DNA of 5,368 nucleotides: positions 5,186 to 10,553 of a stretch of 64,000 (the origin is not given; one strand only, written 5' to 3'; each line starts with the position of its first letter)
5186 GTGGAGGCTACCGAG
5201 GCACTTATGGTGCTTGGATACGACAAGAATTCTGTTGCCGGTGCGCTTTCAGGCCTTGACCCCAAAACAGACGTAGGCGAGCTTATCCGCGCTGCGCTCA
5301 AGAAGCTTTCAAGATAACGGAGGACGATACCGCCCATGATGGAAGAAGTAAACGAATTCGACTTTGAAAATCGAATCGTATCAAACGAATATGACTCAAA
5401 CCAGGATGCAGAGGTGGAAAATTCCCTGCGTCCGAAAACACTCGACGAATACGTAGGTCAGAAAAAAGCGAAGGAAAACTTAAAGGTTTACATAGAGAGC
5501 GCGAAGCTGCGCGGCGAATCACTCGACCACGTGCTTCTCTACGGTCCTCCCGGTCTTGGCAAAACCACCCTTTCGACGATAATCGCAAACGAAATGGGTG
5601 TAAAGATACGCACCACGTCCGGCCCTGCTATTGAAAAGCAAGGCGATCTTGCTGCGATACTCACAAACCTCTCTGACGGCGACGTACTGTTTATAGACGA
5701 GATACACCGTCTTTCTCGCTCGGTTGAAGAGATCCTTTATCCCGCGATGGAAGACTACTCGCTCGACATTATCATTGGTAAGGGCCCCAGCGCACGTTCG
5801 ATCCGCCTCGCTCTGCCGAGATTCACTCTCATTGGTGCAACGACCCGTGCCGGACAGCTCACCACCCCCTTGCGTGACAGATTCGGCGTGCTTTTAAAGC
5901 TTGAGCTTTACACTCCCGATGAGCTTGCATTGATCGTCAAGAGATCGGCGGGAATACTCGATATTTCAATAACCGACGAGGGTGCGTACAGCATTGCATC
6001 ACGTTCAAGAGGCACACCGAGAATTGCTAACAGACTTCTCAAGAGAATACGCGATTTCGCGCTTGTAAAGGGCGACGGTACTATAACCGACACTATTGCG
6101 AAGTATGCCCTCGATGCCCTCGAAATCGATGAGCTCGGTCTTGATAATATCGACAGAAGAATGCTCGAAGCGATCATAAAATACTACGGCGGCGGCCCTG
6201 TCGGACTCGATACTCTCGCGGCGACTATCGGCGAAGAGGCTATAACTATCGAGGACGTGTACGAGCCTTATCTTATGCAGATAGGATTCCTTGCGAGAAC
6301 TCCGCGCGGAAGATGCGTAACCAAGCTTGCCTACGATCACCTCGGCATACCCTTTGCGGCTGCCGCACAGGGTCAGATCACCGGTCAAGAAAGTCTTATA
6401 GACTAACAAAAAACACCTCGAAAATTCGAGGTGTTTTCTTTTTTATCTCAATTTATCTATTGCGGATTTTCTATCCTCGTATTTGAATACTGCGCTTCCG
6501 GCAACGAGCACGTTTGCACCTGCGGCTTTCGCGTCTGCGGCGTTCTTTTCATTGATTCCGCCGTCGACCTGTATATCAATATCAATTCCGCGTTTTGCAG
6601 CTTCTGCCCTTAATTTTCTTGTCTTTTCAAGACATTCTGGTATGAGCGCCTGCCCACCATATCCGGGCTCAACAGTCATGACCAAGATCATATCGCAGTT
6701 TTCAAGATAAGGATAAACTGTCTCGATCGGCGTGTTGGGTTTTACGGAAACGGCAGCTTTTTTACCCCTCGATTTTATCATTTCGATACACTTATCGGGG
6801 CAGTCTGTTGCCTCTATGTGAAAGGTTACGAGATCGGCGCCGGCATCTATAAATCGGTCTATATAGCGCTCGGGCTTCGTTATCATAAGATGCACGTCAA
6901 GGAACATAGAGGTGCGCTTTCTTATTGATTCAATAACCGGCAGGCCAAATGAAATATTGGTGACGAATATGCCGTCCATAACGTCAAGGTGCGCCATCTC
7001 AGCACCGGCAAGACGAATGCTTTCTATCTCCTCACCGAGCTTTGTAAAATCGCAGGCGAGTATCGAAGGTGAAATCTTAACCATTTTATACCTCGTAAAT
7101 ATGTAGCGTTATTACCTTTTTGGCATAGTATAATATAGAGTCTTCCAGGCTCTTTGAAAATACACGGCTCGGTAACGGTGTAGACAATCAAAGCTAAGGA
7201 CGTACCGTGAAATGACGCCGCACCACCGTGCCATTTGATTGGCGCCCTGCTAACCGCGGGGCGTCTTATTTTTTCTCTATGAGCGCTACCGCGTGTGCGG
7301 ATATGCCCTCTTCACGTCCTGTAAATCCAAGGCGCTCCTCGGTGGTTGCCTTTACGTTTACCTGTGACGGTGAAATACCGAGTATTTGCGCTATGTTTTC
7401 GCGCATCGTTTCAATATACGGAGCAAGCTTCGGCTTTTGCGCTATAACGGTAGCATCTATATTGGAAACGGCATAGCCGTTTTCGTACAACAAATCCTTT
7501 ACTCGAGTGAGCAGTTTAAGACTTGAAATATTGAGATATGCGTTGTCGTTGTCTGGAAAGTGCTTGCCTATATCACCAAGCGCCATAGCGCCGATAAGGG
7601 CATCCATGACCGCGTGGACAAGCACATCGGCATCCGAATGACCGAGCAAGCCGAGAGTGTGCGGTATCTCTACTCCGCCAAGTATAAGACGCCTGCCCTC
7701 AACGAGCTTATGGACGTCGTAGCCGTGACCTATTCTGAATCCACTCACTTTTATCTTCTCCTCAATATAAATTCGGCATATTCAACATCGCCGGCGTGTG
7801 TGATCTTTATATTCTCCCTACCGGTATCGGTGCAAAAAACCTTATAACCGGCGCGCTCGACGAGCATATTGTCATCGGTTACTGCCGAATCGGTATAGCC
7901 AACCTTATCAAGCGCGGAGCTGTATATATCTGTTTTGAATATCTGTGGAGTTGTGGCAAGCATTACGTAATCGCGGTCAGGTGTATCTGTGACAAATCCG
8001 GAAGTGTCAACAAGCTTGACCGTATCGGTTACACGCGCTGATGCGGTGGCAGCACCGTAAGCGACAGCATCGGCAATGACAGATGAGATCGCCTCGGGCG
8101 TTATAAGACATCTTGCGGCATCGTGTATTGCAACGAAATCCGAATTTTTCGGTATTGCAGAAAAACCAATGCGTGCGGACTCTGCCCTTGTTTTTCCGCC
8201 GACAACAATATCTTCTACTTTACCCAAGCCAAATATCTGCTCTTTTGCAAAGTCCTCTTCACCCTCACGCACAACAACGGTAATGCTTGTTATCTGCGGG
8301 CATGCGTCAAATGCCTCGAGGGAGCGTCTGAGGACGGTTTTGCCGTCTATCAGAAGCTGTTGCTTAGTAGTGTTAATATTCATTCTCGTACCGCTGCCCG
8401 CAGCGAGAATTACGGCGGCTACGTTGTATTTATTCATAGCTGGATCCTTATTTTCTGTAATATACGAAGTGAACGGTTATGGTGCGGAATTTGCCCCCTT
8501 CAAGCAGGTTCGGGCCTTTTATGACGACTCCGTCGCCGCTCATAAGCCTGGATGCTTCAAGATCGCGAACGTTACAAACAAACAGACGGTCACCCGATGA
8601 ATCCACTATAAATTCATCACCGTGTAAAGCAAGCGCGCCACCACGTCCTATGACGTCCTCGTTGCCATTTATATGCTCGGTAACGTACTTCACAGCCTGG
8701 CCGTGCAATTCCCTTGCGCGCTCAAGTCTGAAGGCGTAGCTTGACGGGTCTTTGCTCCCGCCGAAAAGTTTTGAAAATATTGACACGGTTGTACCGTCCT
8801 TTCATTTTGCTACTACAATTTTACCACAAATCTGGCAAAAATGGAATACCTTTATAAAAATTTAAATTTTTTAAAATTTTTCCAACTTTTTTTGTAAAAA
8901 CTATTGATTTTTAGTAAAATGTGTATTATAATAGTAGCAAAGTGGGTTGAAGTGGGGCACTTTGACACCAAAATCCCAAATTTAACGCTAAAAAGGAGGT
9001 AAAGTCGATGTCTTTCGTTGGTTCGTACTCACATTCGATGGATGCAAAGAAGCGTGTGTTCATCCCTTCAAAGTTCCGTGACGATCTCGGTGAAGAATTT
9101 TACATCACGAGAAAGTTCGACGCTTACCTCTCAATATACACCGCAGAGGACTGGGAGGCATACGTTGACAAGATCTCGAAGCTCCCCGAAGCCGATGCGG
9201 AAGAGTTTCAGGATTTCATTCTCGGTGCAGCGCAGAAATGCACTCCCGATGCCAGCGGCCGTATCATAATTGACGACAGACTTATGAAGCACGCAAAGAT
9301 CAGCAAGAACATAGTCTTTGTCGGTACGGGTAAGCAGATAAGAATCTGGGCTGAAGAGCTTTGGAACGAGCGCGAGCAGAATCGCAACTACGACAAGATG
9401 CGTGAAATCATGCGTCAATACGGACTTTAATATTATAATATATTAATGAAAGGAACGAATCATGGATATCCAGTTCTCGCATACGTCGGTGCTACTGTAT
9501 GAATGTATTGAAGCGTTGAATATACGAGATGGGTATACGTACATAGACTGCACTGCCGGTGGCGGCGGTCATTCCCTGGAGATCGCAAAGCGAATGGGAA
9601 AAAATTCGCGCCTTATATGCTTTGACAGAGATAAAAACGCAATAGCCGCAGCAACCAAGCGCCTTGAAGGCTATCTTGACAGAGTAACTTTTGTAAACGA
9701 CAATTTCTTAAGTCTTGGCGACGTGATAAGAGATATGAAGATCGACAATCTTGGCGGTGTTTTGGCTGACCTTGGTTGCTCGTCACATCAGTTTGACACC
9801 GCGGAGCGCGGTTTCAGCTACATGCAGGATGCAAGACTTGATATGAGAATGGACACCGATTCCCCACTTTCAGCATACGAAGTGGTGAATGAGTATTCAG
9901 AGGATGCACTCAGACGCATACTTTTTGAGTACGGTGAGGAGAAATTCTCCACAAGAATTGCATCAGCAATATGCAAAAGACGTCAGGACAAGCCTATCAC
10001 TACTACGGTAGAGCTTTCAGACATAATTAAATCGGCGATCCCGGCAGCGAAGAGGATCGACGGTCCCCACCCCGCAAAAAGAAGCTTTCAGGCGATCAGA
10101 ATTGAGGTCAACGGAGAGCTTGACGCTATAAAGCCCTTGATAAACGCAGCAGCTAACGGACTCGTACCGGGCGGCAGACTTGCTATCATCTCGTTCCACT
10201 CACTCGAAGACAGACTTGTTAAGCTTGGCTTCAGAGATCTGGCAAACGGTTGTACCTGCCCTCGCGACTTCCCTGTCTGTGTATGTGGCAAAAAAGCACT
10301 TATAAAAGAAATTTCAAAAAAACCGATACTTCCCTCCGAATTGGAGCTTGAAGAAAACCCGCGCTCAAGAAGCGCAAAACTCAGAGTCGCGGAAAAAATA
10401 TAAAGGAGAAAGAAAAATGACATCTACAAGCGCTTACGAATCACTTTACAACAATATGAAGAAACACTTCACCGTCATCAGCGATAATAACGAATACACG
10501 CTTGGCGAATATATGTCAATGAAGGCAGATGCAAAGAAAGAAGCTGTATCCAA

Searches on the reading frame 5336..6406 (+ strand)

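Call 44: search_protein_families(library=pfam, proteins=[window:5336-6406:+], max_evalue=0.00001)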
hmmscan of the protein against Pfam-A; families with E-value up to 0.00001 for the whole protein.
window:5336-6406:+ (356 aa): 5 families
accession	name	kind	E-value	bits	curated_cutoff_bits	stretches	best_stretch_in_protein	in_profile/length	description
PF05496.18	RuvB_N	-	1.9e-82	275.2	27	1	31-189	1-159/159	Holliday junction DNA helicase RuvB P-loop domain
PF17864.7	AAA_lid_4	-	7.5e-32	109.4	27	1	192-265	1-74/74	RuvB AAA lid domain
PF05491.19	RuvB_C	-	7.6e-24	83.9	24.7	1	266-336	1-71/72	RuvB C-terminal winged helix domain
PF00004.35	AAA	-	1.1e-21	78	21.2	1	66-189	1-129/131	ATPase family associated with various cellular activities (AAA)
PF07728.20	AAA_5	-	8.2e-10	39.3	22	1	65-183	1-139/139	AAA domain (dynein-related subfamily)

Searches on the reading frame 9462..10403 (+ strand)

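Call 44: search_protein_families(library=pfam, proteins=[window:9462-10403:+], max_evalue=0.00001)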
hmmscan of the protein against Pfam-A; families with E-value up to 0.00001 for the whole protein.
window:9462-10403:+ (313 aa): 2 families
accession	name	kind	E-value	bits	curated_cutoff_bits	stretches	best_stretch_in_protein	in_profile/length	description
PF01795.25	Methyltransf_5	-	1.3e-119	399.7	27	1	5-313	2-309/309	MraW methylase family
PF13847.12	Methyltransf_31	-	9.6e-09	35.5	27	1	22-95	2-76/145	Methyltransferase domain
